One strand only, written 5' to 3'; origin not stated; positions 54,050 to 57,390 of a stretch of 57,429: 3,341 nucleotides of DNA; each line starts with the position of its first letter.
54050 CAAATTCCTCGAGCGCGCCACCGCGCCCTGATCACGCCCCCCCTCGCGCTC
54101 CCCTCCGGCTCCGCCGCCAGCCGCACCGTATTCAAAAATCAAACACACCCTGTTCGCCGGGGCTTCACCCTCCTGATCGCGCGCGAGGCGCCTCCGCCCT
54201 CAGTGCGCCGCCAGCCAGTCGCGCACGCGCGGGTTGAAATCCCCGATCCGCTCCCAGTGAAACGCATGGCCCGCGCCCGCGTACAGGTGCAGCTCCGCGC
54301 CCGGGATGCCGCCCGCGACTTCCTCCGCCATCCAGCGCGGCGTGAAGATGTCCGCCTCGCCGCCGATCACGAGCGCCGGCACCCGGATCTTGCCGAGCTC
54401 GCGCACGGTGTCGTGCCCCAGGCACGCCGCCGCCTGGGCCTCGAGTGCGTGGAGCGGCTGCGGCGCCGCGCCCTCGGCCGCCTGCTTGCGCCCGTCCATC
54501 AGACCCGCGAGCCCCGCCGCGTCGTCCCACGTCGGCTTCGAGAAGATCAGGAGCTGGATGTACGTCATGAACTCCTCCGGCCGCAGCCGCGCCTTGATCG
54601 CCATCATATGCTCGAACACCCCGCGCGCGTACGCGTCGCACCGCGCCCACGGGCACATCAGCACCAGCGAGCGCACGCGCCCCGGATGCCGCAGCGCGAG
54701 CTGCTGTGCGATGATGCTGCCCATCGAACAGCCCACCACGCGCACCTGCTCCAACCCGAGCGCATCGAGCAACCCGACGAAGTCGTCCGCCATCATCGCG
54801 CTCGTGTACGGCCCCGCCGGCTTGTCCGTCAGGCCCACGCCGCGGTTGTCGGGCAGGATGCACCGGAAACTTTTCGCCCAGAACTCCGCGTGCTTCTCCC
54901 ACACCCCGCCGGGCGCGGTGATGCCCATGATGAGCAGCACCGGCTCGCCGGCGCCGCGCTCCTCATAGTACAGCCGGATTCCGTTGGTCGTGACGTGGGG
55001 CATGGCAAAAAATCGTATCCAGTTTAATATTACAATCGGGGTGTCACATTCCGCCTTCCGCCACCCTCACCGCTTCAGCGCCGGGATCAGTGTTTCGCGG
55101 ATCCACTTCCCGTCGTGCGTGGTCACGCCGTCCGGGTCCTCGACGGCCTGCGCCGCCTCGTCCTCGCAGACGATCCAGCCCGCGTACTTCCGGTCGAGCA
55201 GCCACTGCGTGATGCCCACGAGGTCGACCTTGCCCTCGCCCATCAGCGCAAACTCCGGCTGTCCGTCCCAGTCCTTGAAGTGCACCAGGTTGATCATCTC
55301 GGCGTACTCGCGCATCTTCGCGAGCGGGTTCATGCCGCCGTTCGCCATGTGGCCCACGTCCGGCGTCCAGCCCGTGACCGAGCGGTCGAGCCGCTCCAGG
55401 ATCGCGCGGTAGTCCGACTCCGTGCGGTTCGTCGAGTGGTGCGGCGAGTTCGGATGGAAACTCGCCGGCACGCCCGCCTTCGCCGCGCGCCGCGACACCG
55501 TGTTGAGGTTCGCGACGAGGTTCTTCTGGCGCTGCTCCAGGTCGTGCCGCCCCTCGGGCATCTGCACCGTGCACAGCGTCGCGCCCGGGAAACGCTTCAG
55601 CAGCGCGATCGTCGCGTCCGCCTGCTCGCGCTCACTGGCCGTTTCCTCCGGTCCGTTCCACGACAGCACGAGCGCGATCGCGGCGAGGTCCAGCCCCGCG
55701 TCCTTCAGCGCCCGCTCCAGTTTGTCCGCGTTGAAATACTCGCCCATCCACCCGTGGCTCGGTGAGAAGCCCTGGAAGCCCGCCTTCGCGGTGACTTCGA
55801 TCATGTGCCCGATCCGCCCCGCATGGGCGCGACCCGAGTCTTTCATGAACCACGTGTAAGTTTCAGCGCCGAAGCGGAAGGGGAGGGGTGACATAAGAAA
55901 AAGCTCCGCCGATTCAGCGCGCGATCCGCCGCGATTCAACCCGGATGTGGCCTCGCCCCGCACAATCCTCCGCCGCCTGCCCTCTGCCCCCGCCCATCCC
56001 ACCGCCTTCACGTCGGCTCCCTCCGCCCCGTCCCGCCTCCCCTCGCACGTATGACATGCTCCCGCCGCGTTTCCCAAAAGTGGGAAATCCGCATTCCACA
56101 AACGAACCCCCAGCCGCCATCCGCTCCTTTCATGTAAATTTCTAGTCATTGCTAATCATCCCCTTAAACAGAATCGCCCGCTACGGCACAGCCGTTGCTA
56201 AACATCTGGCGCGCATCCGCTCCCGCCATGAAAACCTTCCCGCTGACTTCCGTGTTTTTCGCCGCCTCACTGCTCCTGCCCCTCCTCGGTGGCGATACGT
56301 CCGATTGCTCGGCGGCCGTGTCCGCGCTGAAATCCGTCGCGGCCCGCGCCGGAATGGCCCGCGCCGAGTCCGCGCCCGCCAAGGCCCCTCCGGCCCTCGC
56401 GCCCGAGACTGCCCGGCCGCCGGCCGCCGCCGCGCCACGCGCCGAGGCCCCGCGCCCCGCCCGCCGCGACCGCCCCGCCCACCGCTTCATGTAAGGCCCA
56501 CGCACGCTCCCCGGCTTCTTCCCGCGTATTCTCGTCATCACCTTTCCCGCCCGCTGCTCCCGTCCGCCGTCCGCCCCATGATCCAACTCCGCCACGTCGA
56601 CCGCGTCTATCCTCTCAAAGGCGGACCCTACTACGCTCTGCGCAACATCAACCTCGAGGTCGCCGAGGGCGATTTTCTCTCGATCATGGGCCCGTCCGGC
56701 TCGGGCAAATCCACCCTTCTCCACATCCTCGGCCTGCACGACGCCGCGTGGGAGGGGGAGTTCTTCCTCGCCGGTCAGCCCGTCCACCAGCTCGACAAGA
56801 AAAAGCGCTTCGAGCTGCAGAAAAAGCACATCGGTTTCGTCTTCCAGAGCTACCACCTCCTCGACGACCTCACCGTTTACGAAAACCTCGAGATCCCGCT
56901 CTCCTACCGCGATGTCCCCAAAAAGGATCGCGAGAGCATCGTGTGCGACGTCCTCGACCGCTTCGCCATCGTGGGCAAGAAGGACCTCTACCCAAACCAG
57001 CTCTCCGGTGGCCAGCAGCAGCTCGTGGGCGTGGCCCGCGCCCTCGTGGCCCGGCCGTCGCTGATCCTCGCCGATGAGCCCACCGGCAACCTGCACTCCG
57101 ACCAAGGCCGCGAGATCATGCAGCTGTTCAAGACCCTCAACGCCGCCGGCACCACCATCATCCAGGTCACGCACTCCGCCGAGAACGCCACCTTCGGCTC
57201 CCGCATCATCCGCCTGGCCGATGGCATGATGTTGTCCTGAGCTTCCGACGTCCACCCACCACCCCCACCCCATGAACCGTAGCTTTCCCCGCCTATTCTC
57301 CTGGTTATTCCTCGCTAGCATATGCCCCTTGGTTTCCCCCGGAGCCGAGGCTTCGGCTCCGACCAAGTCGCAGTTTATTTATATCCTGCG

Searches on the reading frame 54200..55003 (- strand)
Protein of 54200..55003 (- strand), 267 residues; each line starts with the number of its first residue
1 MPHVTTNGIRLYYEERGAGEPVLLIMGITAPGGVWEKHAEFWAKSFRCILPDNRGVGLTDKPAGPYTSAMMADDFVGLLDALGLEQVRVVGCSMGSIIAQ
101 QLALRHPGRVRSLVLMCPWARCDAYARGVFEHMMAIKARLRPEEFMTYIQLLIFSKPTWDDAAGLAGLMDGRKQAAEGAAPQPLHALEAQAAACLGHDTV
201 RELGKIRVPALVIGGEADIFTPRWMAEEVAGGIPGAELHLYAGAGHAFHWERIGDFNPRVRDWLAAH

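Call 9: search_protein_families(library=pfam, proteins=[window:54200-55003:-])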
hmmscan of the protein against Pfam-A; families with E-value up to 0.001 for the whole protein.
window:54200-55003:- (267 aa): 4 families
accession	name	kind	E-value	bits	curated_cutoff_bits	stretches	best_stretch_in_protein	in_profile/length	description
PF00561.26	Abhydrolase_1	-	1.1e-30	107.6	25.8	1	21-252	2-244/245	alpha/beta hydrolase fold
PF12697.13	Abhydrolase_6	-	7.6e-19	69.7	26.3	1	28-251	7-209/217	Alpha/beta hydrolase family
PF12146.15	Hydrolase_4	-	9.8e-16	58.2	27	1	40-251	26-237/239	Serine aminopeptidase, S33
PF03096.20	Ndr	-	6.6e-05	22.2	23.3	1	70-127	84-141/283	Ndr family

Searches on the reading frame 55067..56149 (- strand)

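Call 9: search_protein_families(library=pfam, proteins=[window:55067-56149:-])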
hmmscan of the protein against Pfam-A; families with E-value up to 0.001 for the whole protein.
window:55067-56149:- (360 aa): 1 family
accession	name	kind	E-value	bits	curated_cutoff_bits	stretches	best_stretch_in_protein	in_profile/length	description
PF01261.30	AP_endonuc_2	-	2.5e-26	93.3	31.1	1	118-352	2-248/249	Xylose isomerase-like TIM barrel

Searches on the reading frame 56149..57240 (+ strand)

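Call 9: search_protein_families(library=pfam, proteins=[window:56149-57240:+])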
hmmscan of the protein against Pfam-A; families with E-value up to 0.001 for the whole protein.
window:56149-57240:+ (363 aa): 3 families
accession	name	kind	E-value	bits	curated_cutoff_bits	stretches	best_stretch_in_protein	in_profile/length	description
PF00005.33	ABC_tran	-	3.8e-29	102.5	25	1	164-312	1-136/137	ABC transporter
PF13304.12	AAA_21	-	1.2e-09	39.1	27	1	278-344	231-300/304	AAA domain, putative AbiEii toxin, Type IV TA system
PF02463.25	SMC_N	-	0.00025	21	40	0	276-355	128-210/220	RecF/RecN/SMC N terminal domain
